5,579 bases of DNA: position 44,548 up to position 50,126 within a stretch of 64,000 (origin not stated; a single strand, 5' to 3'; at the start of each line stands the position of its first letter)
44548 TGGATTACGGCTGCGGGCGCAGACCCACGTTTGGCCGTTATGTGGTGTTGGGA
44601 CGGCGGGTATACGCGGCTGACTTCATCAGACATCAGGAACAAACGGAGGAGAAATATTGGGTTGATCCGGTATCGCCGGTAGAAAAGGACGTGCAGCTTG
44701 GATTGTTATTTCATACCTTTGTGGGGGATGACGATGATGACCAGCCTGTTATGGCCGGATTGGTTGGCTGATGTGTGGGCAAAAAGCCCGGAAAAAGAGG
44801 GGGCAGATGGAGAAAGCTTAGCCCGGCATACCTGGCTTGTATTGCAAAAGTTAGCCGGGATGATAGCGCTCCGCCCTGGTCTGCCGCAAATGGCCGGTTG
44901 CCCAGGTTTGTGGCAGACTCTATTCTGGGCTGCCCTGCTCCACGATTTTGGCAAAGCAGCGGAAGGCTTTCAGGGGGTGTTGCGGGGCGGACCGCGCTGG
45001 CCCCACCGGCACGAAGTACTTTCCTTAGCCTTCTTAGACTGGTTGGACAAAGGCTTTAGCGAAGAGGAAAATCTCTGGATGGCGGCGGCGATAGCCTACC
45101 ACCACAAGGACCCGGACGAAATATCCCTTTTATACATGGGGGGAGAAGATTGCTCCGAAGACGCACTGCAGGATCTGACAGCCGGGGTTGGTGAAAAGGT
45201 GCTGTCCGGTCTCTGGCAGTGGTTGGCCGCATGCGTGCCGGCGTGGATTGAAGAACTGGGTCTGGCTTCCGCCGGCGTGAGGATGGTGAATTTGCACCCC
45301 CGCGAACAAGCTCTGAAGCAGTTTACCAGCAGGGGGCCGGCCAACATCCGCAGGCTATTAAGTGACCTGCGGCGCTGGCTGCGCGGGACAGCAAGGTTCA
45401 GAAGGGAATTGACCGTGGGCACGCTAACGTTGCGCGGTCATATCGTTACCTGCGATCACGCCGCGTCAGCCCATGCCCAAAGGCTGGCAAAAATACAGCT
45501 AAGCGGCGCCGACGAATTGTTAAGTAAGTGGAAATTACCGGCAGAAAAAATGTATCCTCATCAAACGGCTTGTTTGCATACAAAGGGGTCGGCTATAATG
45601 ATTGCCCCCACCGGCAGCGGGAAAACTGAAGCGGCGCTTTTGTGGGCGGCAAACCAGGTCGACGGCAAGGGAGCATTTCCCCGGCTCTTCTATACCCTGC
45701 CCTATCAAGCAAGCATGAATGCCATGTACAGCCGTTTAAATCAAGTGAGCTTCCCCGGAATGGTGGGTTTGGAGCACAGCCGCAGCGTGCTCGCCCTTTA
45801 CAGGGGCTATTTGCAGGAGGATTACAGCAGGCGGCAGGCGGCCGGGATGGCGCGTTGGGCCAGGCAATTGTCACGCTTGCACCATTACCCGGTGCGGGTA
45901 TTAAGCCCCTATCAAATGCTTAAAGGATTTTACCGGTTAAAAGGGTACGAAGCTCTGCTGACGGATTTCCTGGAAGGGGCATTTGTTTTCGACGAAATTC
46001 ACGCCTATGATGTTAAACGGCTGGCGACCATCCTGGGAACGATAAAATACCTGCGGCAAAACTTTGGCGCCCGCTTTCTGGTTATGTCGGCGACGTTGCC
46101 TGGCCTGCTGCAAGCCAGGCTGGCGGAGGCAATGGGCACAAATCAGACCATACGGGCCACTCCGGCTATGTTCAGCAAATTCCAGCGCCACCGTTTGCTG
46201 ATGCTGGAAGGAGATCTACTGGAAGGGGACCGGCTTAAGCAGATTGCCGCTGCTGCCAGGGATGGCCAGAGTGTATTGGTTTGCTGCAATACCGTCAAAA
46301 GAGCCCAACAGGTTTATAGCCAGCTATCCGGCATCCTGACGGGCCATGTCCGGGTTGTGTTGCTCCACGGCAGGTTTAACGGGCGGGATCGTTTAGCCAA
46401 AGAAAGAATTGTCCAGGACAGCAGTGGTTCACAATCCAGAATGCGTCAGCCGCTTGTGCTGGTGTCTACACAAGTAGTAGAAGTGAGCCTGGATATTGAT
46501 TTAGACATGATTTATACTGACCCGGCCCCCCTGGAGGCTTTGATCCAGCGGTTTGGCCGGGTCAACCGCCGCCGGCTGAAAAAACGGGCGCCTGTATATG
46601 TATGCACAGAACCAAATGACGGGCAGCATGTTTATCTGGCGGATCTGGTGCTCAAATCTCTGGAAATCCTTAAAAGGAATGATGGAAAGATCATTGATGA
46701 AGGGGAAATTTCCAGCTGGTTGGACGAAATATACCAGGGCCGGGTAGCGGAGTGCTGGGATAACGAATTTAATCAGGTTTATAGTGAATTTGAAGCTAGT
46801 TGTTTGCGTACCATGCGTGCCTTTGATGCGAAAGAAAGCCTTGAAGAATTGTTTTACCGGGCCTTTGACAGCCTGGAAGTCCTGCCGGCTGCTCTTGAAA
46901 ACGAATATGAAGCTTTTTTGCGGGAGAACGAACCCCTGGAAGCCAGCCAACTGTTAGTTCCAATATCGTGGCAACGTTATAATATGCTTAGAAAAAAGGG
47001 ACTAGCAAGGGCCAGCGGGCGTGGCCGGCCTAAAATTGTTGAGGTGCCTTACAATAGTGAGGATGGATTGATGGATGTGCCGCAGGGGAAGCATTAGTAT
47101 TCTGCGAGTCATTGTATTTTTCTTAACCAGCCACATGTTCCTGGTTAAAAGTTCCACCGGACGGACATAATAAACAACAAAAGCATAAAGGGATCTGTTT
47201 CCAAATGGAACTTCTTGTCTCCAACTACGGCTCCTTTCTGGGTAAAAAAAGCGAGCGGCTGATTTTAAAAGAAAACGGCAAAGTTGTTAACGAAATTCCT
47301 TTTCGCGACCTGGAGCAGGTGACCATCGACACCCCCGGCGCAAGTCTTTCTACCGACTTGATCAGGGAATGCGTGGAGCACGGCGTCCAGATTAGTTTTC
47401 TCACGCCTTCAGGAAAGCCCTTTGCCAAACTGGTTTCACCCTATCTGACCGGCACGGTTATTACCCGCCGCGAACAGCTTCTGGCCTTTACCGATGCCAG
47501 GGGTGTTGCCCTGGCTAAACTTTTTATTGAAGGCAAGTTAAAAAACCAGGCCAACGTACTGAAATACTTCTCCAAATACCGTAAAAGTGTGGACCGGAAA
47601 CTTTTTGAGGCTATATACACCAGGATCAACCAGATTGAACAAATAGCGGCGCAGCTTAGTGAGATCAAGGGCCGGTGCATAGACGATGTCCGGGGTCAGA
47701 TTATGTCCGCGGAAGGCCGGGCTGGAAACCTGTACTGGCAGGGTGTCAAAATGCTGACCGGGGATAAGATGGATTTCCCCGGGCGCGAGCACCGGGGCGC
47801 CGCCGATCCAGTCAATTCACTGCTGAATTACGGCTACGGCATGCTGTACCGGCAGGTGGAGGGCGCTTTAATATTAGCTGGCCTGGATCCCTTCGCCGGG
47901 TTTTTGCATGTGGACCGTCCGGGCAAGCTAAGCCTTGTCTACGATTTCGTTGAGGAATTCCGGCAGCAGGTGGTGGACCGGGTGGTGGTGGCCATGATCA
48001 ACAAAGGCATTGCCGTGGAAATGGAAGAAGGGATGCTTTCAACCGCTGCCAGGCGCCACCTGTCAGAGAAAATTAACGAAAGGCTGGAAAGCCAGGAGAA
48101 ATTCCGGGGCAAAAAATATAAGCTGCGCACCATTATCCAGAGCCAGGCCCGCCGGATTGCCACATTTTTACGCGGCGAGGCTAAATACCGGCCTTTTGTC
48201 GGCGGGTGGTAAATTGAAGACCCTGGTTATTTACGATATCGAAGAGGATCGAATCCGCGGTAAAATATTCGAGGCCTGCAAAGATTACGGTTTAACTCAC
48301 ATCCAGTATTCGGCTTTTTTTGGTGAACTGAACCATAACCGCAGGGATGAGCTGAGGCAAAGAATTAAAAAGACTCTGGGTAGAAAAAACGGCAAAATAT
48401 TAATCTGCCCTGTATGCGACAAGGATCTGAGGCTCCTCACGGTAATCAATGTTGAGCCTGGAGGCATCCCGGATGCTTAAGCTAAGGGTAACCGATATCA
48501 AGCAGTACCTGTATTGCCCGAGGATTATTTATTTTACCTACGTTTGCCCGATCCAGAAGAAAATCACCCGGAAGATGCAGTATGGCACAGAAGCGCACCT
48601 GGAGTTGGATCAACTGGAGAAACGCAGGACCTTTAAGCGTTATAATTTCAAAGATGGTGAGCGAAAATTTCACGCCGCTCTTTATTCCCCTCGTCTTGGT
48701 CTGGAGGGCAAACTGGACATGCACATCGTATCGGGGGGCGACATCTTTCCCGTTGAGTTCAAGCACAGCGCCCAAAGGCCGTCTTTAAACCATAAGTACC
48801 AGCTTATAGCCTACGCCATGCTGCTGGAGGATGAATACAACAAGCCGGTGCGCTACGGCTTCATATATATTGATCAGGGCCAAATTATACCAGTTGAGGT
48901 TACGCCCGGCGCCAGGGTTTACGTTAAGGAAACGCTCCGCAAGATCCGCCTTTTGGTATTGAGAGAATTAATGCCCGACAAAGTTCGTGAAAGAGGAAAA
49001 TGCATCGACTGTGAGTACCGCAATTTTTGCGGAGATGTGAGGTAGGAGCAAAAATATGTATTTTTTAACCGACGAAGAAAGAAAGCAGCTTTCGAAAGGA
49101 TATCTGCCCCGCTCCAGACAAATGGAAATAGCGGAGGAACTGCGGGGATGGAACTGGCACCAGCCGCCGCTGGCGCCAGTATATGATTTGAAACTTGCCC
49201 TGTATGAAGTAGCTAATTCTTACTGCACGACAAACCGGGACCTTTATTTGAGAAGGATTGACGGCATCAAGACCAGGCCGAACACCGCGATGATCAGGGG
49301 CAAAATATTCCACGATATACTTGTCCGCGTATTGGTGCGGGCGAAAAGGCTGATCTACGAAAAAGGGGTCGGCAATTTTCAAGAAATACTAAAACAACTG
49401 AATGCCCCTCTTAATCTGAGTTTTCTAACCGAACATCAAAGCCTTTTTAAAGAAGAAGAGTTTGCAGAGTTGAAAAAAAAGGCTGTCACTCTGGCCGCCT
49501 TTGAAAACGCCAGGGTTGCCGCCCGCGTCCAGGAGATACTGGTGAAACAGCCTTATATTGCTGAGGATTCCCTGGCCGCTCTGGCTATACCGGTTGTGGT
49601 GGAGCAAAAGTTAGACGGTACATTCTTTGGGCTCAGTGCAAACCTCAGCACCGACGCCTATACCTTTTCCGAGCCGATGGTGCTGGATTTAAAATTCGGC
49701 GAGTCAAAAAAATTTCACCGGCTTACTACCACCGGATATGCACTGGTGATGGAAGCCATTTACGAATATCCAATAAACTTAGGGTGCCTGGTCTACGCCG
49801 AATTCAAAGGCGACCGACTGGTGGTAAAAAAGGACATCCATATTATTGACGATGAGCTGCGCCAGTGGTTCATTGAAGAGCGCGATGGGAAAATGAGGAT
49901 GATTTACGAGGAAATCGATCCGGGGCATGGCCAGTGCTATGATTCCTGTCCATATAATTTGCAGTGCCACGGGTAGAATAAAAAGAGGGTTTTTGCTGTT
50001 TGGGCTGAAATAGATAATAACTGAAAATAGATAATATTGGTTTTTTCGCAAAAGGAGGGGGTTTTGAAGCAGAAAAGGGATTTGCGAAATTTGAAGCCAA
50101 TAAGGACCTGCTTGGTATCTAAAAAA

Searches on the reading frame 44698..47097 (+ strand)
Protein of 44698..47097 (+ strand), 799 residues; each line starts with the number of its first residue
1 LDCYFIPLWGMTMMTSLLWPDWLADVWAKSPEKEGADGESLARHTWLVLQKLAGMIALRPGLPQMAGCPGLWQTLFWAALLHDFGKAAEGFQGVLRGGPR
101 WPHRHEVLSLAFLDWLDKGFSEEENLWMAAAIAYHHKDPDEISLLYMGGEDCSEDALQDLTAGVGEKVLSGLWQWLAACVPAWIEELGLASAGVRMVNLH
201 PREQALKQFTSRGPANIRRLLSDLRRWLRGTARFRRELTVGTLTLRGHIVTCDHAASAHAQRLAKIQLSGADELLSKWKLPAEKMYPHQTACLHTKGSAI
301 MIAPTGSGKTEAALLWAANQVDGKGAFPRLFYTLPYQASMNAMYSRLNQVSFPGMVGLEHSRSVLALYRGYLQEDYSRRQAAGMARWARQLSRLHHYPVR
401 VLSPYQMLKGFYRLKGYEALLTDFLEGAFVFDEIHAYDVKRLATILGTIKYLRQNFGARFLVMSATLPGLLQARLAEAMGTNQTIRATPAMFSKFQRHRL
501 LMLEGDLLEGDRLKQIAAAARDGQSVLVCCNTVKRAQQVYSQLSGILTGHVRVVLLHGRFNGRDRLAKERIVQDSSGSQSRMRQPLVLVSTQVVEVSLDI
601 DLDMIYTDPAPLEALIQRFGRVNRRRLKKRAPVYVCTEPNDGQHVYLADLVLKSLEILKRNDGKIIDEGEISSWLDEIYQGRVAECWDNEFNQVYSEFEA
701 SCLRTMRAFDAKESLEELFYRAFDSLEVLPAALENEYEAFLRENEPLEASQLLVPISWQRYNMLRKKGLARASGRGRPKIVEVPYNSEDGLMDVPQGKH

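Call 59: search_protein_families(library=pfam, proteins=[window:44698-47097:+], max_evalue=0.001)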
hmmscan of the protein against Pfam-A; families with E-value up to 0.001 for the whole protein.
window:44698-47097:+ (799 aa): 5 families
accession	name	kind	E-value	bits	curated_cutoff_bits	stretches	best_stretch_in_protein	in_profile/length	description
PF22590.2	Cas3-like_C_2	-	1.6e-32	112.4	27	1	523-626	2-105/106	CRISPR-associated nuclease/helicase Cas3, C-terminal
PF00270.35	DEAD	-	2.4e-15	57.1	26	1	294-468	12-161/167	DEAD/DEAH box helicase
PF00271.37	Helicase_C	-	3.4e-08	34.2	23.5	1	513-625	6-109/110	Helicase conserved C-terminal domain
PF18019.7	Cas3_HD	-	2e-06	28.4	23.1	1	27-145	1-138/207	Cas3, HD domain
PF01966.28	HD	-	0.00061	20.5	22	0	43-140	3-90/116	HD domain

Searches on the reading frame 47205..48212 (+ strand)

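Call 59: search_protein_families(library=pfam, proteins=[window:47205-48212:+], max_evalue=0.001)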
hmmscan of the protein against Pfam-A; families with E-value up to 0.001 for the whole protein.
window:47205-48212:+ (335 aa): 1 family
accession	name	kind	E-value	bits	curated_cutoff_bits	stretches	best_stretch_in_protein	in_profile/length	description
PF01867.21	Cas_Cas1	-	4.4e-75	252.9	22.3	1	3-290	1-281/283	CRISPR associated protein Cas1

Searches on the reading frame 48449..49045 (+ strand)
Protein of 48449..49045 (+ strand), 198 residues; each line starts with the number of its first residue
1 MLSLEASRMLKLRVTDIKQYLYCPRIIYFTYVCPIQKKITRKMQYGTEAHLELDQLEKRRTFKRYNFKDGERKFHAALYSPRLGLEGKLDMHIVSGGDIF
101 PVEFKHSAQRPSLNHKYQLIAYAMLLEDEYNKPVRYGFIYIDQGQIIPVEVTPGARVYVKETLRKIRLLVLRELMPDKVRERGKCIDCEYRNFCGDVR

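Call 59: search_protein_families(library=pfam, proteins=[window:48449-49045:+], max_evalue=0.001)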
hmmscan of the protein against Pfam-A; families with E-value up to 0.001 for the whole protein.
window:48449-49045:+ (198 aa): 2 families
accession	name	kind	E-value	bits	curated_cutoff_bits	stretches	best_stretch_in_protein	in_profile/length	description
PF01930.23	Cas_Cas4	-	1.5e-17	64.6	22.7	1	14-194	2-158/160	Domain of unknown function DUF83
PF12705.13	PDDEXK_1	-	3e-08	34.4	22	1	72-194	117-246/247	PD-(D/E)XK nuclease superfamily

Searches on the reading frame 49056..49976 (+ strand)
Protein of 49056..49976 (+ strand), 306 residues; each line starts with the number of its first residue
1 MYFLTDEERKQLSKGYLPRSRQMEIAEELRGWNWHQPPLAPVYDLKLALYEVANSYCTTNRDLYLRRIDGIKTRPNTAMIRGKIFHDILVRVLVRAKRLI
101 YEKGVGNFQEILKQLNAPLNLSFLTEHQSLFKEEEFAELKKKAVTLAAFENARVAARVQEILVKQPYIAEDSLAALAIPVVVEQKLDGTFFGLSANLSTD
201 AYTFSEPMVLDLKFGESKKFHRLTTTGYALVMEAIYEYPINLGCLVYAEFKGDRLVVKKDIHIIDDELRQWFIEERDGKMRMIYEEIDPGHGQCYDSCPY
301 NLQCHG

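Call 59: search_protein_families(library=pfam, proteins=[window:49056-49976:+], max_evalue=0.001)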
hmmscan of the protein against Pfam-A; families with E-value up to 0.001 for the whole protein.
window:49056-49976:+ (306 aa): 2 families
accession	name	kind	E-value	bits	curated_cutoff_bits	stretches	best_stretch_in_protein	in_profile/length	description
PF06023.18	Csa1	-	5.7e-75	252.8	27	1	7-306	6-291/292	CRISPR-associated exonuclease Csa1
PF12705.13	PDDEXK_1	-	0.00012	22.6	22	1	54-305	8-247/247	PD-(D/E)XK nuclease superfamily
